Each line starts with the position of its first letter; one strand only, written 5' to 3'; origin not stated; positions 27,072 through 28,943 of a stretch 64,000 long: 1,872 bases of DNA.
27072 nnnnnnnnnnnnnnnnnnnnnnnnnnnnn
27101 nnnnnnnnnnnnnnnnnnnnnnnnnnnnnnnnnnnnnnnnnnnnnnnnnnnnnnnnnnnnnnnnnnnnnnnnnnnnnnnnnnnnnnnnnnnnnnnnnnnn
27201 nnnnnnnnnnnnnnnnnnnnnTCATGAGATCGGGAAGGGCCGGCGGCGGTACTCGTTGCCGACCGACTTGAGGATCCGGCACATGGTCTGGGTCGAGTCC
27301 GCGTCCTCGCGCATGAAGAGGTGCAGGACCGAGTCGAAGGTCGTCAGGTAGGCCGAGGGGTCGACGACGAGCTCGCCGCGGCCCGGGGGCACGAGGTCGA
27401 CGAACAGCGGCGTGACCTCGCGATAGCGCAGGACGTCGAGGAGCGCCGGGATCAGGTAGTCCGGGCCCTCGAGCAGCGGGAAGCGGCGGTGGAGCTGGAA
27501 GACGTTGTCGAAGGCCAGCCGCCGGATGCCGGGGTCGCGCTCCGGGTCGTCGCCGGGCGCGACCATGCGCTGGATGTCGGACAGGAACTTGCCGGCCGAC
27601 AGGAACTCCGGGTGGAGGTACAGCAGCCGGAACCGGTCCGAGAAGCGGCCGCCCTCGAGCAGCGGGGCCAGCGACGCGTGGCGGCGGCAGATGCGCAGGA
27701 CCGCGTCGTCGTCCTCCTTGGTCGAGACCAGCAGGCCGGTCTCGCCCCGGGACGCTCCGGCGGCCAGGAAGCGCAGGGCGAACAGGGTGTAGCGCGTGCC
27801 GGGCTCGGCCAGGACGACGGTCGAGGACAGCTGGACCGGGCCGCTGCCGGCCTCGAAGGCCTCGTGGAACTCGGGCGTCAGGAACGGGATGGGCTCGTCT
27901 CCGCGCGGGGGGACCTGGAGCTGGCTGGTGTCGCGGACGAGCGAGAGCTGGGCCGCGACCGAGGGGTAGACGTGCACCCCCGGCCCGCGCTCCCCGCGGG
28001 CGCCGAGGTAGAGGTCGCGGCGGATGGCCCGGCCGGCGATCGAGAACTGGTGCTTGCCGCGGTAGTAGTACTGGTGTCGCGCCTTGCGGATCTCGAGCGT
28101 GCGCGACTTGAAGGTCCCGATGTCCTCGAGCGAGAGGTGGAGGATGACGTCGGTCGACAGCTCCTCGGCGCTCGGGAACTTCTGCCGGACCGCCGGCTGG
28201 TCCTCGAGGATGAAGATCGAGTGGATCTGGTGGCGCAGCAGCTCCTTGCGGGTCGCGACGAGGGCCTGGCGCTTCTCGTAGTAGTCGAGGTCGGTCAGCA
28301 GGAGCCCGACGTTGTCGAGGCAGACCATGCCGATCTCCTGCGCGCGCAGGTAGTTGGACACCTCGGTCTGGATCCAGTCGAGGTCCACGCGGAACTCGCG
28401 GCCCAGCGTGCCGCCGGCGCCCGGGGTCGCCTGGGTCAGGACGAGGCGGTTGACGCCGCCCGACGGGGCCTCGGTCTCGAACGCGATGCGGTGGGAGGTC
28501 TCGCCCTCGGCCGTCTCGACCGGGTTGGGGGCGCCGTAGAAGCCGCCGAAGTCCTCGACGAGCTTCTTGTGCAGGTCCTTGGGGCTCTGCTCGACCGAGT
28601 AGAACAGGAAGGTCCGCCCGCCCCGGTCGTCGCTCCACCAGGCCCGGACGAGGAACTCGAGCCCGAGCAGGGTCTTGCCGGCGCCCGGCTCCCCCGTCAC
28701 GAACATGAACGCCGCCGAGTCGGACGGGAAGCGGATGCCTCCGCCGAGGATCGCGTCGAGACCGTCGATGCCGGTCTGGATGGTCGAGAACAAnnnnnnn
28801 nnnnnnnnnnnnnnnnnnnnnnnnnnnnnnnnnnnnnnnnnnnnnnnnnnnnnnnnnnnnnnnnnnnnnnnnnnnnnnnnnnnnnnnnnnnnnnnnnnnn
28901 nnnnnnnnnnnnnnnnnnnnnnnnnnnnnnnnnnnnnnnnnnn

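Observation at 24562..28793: KaiC-like double-domain ATPase translationally coupled to a large secreted metzincin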

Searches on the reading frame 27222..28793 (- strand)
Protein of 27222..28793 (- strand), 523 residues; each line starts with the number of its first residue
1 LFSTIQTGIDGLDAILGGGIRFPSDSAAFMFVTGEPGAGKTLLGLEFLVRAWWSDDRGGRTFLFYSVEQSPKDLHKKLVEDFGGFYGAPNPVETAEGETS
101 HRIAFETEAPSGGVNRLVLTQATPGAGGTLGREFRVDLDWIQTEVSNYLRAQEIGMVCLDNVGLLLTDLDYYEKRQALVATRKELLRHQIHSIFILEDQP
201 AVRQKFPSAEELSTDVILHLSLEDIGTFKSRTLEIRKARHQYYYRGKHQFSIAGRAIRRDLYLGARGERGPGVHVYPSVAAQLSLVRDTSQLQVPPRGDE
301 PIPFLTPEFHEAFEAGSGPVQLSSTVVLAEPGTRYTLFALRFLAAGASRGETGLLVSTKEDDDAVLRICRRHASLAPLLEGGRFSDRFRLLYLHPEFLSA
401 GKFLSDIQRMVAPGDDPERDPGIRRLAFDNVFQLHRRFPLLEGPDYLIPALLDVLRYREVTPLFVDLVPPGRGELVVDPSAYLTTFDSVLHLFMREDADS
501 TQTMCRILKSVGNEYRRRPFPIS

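Call 3: search_protein_families(library=pfam, proteins=[window:27222-28793:-], max_evalue=0.01)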
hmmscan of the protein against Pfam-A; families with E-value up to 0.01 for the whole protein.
window:27222-28793:- (523 aa): 4 families
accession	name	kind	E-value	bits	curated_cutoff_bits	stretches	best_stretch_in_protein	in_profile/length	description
PF06745.19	ATPase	-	3.2e-28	99.1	26.6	3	5-78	1-67/231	KaiC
PF07088.17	GvpD_P-loop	-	5.6e-05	23.6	24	0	324-368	12-55/189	GvpD gas vesicle protein, P-loop domain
PF09848.15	SLFN-g3_helicase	-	0.00031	20.6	24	1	29-71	3-43/354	Schlafen group 3, DNA/RNA helicase domain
PF13401.12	AAA_22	-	0.0017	19.1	27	1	26-83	4-59/130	AAA domain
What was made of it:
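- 27222..28793 (-): KaiC-like double RecA-domain ATPase, 523 aa (TTG start, GGAG Shine-Dalgarno motif 6 nt upstream). PF06745 scores 99 bits (call 3).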

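Call 6: search_protein_families(library=ncbifam, proteins=[window:27222-28793:-], max_evalue=0.01)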
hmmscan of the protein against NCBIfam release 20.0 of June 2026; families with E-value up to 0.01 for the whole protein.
window:27222-28793:- (523 aa): 6 families
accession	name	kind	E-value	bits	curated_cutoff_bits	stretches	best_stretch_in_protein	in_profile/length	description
NF006799.0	PRK09302.1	equivalog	6.6e-17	61.2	408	2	4-77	12-78/515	circadian clock protein KaiC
TIGR03881.1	KaiC_arch_4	hypoth_equivalog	2.5e-12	47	247.8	2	5-56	3-50/231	KaiC domain-containing protein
TIGR03880.1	KaiC_arch_3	hypoth_equivalog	5.6e-12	45.7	249.45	2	8-74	1-59/224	KaiC domain-containing protein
TIGR03877.1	thermo_KaiC_1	hypoth_equivalog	6.5e-09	35.6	307.25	1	4-78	3-69/238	KaiC domain-containing protein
TIGR02655.1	circ_KaiC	equivalog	5.2e-07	28.7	546.25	1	5-77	3-68/484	circadian clock protein KaiC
NF004629.0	PRK05973.1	equivalog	1.6e-05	24.1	156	1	29-79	66-112/237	DNA helicase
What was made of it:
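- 27222..28793 (-): It is below every NCBIfam KaiC cut-off, e.g. 61 bits against 408 (call 6).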

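Call 7: search_protein_families(library=padloc, proteins=[window:27222-28793:-], max_evalue=0.01)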
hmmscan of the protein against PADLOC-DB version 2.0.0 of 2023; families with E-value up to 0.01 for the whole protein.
window:27222-28793:- (523 aa): 1 family
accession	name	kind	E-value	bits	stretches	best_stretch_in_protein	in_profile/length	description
PDLC05014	PDC-S41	-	5.2e-05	19.7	1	28-57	236-265/657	-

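Call 8: find_homologous_proteins(query=window:27222-28793:-)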
Query window:27222-28793:- (523 aa): 562 proteins with E <= 0.001 among 8000 candidates; the best 120 are listed.
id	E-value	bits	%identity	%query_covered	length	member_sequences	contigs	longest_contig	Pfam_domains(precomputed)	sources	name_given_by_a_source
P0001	0.0e+0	1186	100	100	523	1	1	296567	PF06745.20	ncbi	ncbi:MAG: ATPase domain-containing protein [Planctomycetota bacterium]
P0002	1.9e-257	873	73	100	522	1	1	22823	PF06745.20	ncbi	-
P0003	1.4e-251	854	72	100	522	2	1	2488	PF06745.20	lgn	-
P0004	9.1e-229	779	67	100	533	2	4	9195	PF06745.20,PF09848.16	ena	-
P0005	2.4e-224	764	64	100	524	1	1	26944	PF06745.20,PF13481.13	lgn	-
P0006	7.7e-221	753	64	100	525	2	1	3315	PF06745.20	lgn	-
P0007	5.7e-220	750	64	100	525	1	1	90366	PF06745.20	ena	-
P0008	3.3e-219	747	63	100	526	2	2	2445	PF06745.20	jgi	-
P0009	4.0e-218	744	62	100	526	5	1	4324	PF06745.20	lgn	-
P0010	7.5e-218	743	63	100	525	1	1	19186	PF06745.20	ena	-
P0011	9.2e-217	739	62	100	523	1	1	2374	PF06745.20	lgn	-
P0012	2.1e-215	735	62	100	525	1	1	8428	PF06745.20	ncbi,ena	-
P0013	2.1e-211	721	62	100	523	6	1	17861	PF06745.20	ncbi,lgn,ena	-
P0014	2.3e-211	721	61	100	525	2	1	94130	PF06745.20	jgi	-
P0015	3.9e-210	717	62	100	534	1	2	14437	PF06745.20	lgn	-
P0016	9.0e-208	709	63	100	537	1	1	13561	PF06745.20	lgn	-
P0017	7.4e-205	700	61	100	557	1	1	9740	PF06745.20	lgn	-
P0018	6.4e-203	693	61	100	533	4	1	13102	PF06745.20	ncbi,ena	-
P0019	5.7e-202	690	60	100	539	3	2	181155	PF06745.20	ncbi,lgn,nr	ncbi:MAG: DUF2075 domain-containing protein [Planctomycetes bacterium]|nr:DUF2075 domain-containing 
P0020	7.6e-200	683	58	100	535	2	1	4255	PF06745.20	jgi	-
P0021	1.7e-197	676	59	100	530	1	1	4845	PF06745.20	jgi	jgi:KaiC/GvpD/RAD55 family RecA-like ATPase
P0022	1.9e-194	665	57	100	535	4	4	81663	PF06745.20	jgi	jgi:KaiC/GvpD/RAD55 family RecA-like ATPase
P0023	1.5e-190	653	57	100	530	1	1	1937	PF06745.20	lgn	-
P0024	8.6e-185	634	56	100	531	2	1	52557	PF06745.20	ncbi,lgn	-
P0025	3.1e-174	599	56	99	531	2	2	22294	PF06745.20,PF13481.13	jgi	jgi:hypothetical protein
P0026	5.5e-174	598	54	100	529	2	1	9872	PF06745.20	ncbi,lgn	-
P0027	7.2e-174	598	55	100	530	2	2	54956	PF06745.20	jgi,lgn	jgi:KaiC/GvpD/RAD55 family RecA-like ATPase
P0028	3.3e-173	595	55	100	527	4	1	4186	PF06745.20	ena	-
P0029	1.1e-172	594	54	100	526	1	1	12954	PF06745.20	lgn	-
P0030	4.5e-172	592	54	100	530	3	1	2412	PF06745.20,PF13481.13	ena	-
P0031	4.6e-172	592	54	100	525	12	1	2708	PF06745.20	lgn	-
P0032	8.3e-172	591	53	100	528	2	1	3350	PF06745.20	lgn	-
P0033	1.3e-171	590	53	100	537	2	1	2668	PF06745.20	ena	-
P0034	2.9e-171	589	53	100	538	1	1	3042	PF06745.20,PF13481.13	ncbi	-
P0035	4.8e-171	588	54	100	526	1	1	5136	PF06745.20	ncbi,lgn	-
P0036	5.5e-171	588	54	100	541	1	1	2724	PF06745.20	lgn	-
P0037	6.1e-171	588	53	100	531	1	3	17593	PF06745.20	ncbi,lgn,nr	ncbi:MAG: hypothetical protein IT458_15710 [Planctomycetes bacterium]|nr:hypothetical protein [Planc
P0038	7.0e-171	588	55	99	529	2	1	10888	PF06745.20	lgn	-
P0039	7.9e-171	588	53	100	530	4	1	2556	PF06745.20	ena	-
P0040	7.9e-171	588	54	100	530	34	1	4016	PF06745.20,PF01695.24,PF13481.13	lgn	-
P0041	1.8e-170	586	55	98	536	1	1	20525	PF06745.20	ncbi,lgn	-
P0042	2.0e-170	586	53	100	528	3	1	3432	PF06745.20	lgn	-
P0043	2.1e-170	586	53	100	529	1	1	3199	PF06745.20,PF13481.13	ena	-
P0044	2.5e-170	586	54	100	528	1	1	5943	PF06745.20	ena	-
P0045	2.8e-170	586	53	100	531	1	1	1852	PF06745.20,PF07088.17,PF13481.13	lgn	-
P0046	2.8e-170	586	54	100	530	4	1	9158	PF06745.20,PF13481.13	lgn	-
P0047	2.9e-170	586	54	100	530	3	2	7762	PF06745.20,PF07088.17,PF01695.24,PF13481.13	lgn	-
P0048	3.1e-170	586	54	100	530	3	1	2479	PF06745.20,PF07088.17,PF01695.24,PF13481.13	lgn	-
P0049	5.5e-170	585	53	100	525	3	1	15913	PF06745.20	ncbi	-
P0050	9.7e-170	584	54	100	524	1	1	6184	PF06745.20,PF09848.16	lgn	-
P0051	2.9e-169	582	54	100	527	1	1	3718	PF06745.20,PF09848.16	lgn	-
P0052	3.4e-169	582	52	96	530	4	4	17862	PF06745.20,PF13481.13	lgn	-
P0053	4.2e-169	582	54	100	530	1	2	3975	PF06745.20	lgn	-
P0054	4.3e-169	582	53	99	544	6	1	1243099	PF06745.20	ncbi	ncbi:MAG: ATPase domain-containing protein [Planctomycetota bacterium]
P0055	5.3e-169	582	53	100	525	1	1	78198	PF06745.20,PF13401.13,PF09848.16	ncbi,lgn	-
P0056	6.1e-169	581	53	100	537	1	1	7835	PF06745.20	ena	-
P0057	8.4e-169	581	53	100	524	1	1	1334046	PF06745.20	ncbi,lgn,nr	ncbi:MAG: hypothetical protein IPM29_15610 [Planctomycetes bacterium]|nr:hypothetical protein [Planc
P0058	1.1e-168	581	53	100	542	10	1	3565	PF06745.20,PF13481.13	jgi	jgi:KaiC/GvpD/RAD55 family RecA-like ATPase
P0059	1.3e-168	580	53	100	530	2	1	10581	PF06745.20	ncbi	-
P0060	1.7e-168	580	53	100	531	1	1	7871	PF06745.20,PF13481.13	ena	-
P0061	2.0e-168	580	54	100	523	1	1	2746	PF06745.20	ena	-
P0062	2.1e-168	580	53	100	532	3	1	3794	PF06745.20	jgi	jgi:RecA/RadA recombinase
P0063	2.6e-168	579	54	100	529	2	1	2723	PF06745.20,PF13481.13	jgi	jgi:KaiC/GvpD/RAD55 family RecA-like ATPase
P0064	3.3e-168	579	54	100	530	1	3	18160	PF06745.20,PF13481.13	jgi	jgi:KaiC/GvpD/RAD55 family RecA-like ATPase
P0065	3.7e-168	579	55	100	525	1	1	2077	PF06745.20,PF13481.13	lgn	-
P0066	4.2e-168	579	53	100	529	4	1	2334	PF06745.20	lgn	-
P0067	4.9e-168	578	53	100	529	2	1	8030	PF06745.20,PF13481.13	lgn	-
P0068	5.1e-168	578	53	100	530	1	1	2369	PF06745.20,PF01695.24,PF13481.13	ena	-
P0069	5.1e-168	578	52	100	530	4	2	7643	PF06745.20,PF13481.13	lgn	-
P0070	7.3e-168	578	52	100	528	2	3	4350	PF06745.20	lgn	-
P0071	1.1e-167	577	53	100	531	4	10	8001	PF06745.20,PF03796.22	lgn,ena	-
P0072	1.2e-167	577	53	100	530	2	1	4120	PF06745.20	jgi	jgi:KaiC/GvpD/RAD55 family RecA-like ATPase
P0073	1.2e-167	577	53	100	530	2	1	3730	PF06745.20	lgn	-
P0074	1.4e-167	577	54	99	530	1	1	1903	PF06745.20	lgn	-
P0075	1.5e-167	577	54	100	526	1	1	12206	PF06745.20,PF13481.13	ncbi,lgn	ncbi:MAG: ATPase domain-containing protein [Planctomycetota bacterium]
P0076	2.3e-167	576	54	100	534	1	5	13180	PF06745.20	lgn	-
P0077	2.4e-167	576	52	100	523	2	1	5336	PF06745.20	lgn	-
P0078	2.4e-167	576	53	100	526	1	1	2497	PF06745.20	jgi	-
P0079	2.6e-167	576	52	100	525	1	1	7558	PF06745.20,PF09848.16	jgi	jgi:KaiC/GvpD/RAD55 family RecA-like ATPase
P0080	3.5e-167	576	53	100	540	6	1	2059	PF06745.20,PF13481.13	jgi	jgi:KaiC/GvpD/RAD55 family RecA-like ATPase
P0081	5.0e-167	575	53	98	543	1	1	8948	PF06745.20,PF13481.13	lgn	-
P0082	5.6e-167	575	53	100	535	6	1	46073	PF06745.20,PF13401.13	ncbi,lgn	-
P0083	5.8e-167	575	53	100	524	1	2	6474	PF06745.20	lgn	-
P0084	5.9e-167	575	52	100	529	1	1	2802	PF06745.20,PF13481.13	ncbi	-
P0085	6.1e-167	575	53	100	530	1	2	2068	PF06745.20,PF13481.13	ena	-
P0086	8.9e-167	574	54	100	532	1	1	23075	PF06745.20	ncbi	-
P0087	9.7e-167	574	53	100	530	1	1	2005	PF06745.20,PF13481.13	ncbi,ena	-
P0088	9.8e-167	574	54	100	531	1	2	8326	PF06745.20,PF13481.13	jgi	jgi:KaiC/GvpD/RAD55 family RecA-like ATPase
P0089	1.2e-166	574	53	99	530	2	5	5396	PF06745.20,PF01695.24,PF13481.13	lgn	-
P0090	1.4e-166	574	54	100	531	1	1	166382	PF06745.20,PF13481.13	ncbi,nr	ncbi:MAG: hypothetical protein IPK26_29785 [Planctomycetes bacterium]|nr:hypothetical protein [Planc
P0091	1.7e-166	573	52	100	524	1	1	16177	PF06745.20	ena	-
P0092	1.9e-166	573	53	100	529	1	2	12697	PF06745.20,PF01695.24,PF13481.13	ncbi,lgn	ncbi:MAG: ATPase domain-containing protein [Planctomycetota bacterium]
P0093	2.1e-166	573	54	99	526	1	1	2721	PF06745.20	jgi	-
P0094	2.4e-166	573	54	100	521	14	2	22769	PF06745.20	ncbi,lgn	ncbi:MAG: RAD55 family ATPase [Planctomycetota bacterium]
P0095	2.5e-166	573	53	99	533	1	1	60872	PF06745.20,PF13481.13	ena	-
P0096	2.7e-166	573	53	100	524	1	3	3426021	PF06745.20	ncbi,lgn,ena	ncbi:MAG: ATPase domain-containing protein [Planctomycetota bacterium]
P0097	3.1e-166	572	53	98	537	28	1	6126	PF06745.20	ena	-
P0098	3.3e-166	572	52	100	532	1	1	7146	PF06745.20,PF13481.13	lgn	-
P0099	3.8e-166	572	53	100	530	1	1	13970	PF06745.20,PF01695.24,PF13481.13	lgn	-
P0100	4.7e-166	572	53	100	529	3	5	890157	PF06745.20,PF07088.17,PF01695.24,PF13481.13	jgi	jgi:KaiC/GvpD/RAD55 family RecA-like ATPase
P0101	5.5e-166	572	52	100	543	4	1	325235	PF06745.20,PF13481.13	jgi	jgi:KaiC/GvpD/RAD55 family RecA-like ATPase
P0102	8.3e-166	571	53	100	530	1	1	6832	PF06745.20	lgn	-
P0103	9.8e-166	571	53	100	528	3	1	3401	PF06745.20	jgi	jgi:KaiC/GvpD/RAD55 family RecA-like ATPase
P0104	1.1e-165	571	53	100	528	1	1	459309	PF06745.20,PF01695.24,PF13481.13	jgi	jgi:KaiC/GvpD/RAD55 family RecA-like ATPase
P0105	1.1e-165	571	51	96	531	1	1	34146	PF06745.20,PF13481.13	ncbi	ncbi:MAG: hypothetical protein Fur0037_02910 [Planctomycetota bacterium]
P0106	1.2e-165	570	53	100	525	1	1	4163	PF06745.20,PF09848.16,PF13481.13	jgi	-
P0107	2.3e-165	570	52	100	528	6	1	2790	PF06745.20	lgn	-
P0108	2.5e-165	569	52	96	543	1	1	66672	PF06745.20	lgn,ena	-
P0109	2.9e-165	569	54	100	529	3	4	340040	PF06745.20,PF13481.13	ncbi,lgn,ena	-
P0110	3.3e-165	569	52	100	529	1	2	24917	PF06745.20,PF01695.24,PF13481.13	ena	-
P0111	4.2e-165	569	52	96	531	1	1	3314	PF06745.20,PF07088.17,PF13481.13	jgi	jgi:KaiC/GvpD/RAD55 family RecA-like ATPase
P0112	4.3e-165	569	53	100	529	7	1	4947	PF06745.20,PF09848.16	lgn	-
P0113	5.2e-165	568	53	99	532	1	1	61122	PF06745.20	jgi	-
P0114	6.1e-165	568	53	100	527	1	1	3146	PF06745.20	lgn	-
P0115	8.0e-165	568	53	100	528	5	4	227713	PF06745.20,PF13481.13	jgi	jgi:KaiC/GvpD/RAD55 family RecA-like ATPase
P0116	8.3e-165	568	53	100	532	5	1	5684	PF06745.20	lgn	-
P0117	9.4e-165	568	53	100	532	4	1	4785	PF06745.20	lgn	-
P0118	9.7e-165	567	53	100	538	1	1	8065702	PF06745.20,PF13401.13,PF13481.13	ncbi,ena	-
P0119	1.0e-164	567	53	100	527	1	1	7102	PF06745.20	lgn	-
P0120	1.1e-164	567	51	100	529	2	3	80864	PF06745.20,PF13481.13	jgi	-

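Call 10: find_related_loci(query=A1, collection=genome_contigs, flank=10000)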
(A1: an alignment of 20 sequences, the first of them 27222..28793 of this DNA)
Query A1 (523 aa) in genome_contigs; peptide patterns used: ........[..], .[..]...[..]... (x = any residue, [..] = any of these).
115 stretches matched a pattern; 97 encode a relative of the query (tblastn E <= 1e-3); the best 80 are kept; 80 distinct loci.
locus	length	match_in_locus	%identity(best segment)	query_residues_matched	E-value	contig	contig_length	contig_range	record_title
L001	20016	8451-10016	73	1-523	0e+0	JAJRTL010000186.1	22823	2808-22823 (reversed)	MAG: Planctomycetota bacterium isolate Dive96_bin1.63 k141_1292541, whole genome shotgun sequence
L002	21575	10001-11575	63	1-523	0e+0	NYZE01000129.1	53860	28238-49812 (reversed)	MAG: Planctomycetota bacterium isolate ARS63 MHASMcontig_441164, whole genome shotgun sequence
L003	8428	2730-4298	61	1-522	0e+0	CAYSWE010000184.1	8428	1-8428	MAG TPA_asm: uncultured Phycisphaerales bacterium isolate SRP163575_co1_399 genome assembly, contig: NODE_18492_length_8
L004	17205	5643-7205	62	1-522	0e+0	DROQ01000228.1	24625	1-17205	MAG TPA_asm: Planctomycetota bacterium isolate HyVt-539 HyVt-539_k145_770790, whole genome shotgun sequence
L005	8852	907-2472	62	1-523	0e+0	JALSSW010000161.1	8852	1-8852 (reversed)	MAG: Planctomycetota bacterium isolate 356-308_metabat2_scaf2bin.073 356-308_scaffold_5442_c1, whole genome shotgun sequ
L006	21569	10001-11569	61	1-522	0e+0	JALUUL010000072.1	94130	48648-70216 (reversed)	MAG: Planctomycetota bacterium isolate 128-326_metabat1_scaf2bin.009 128-326_scaffold_66_c1, whole genome shotgun sequen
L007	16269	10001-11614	60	1-523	0e+0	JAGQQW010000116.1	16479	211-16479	MAG: Planctomycetota bacterium isolate HKST-UBA76 NODE_117_length_16479_cov_4.084807, whole genome shotgun sequence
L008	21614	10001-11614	60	1-523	0e+0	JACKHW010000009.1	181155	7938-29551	MAG: Planctomycetota bacterium isolate HK-STAS-PLAN-28 HK-STAS-PLAN-28_9, whole genome shotgun sequence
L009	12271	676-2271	61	1-523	0e+0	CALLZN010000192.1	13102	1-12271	MAG TPA_asm: uncultured bacterium isolate SRR2107182_bin.46_CONCOCT_v1.1_MAG genome assembly, contig: ERZ794931.2517, wh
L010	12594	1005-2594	55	1-523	0e+0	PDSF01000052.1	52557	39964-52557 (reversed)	MAG: Planctomycetota bacterium isolate DOLJORAL78_63_9 DolJOral78_scaffold_573, whole genome shotgun sequence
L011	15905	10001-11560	52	1-522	1e-172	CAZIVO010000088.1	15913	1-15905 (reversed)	MAG TPA_asm: uncultured candidatus Brocadiaceae bacterium isolate SRP260945_co1_499 genome assembly, contig: NODE_5966_l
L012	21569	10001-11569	53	1-519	5e-171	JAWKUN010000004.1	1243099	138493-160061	MAG: Planctomycetota bacterium isolate BC2.135 BC2.135.fa-4, whole genome shotgun sequence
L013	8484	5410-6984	53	1-522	7e-171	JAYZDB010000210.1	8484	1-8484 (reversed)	MAG: Planctomycetota bacterium isolate XB_MAG1243 DB_MAG1243_0210, whole genome shotgun sequence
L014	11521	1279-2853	53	1-522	2e-170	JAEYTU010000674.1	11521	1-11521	MAG: Planctomycetota bacterium isolate OH_CBlB_142 k127_1749215, whole genome shotgun sequence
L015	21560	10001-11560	53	1-523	3e-170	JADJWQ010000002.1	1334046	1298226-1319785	MAG: Planctomycetota bacterium isolate Kalu_18-Q3-R12-55_BAT3C.357 tig00001024-10-13310640, whole genome shotgun sequenc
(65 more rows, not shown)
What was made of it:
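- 27222..28793 (-): The family is 45-73% identical across 80 Planctomycetota MAG loci (call 10).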

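Call 17: find_encoding_contigs(protein=P0001, flank=10000, max_places=2)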
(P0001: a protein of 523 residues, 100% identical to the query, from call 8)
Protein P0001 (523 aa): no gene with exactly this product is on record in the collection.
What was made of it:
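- Tried and rejected: Exact look-up of the window's own ATPase: not on record (call 17).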

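Call 18: find_encoding_contigs(protein=P0002, flank=10000, max_places=2)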
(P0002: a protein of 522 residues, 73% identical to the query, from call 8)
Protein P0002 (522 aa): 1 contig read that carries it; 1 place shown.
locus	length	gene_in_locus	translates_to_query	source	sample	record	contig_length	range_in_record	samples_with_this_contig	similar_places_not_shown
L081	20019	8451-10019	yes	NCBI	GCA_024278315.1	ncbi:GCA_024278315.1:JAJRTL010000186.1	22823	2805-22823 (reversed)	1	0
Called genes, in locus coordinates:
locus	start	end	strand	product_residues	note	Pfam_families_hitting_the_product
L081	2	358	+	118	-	?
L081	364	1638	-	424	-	PF00815:Histidinol_dh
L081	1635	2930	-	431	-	PF00977:His_biosynth, PF01502:PRA-CH, PF01503:PRA-PH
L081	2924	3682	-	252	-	PF00977:His_biosynth, PF01207:Dus (weak), PF02581:TMP-TENI (faint), PF00478:IMPDH (faint), PF03060:NMO (faint), PF05690:ThiG (faint), PF01180:DHO_dh (faint)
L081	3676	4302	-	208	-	PF01174:SNO (faint), PF07685:GATase_3, PF00117:GATase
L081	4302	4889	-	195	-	PF00475:IGPD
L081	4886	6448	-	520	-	PF00155:Aminotran_1_2, PF00702:Hydrolase, PF13419:HAD_2, PF13242:Hydrolase_like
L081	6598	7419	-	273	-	PF01634:HisG, PF08029:HisG_C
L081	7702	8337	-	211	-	PF00300:His_Phos_1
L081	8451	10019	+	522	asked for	PF06745:ATPase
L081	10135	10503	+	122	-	PF00072:Response_reg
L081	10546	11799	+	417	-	PF00365:PFK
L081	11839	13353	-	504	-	-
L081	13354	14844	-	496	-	PF02789:Peptidase_M17_N, PF00883:Peptidase_M17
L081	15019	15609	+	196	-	PF07638:Sigma70_ECF, PF08281:Sigma70_r4_2 (weak)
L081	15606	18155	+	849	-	PF07719:TPR_2 (faint), PF13428:TPR_14 (faint), PF00069:Pkinase, PF07714:PK_Tyr_Ser-Thr, PF24885:TPR_NPHP3, PF13424:TPR_12, PF13374:TPR_10, PF13424:TPR_12, +3 more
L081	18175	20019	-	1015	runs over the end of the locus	-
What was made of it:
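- In the twelfth, L001/L081, a response regulator occupies the site (call 18). In the closest relative the His_Phos gene heads a histidine-biosynthesis operon instead (call 18).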
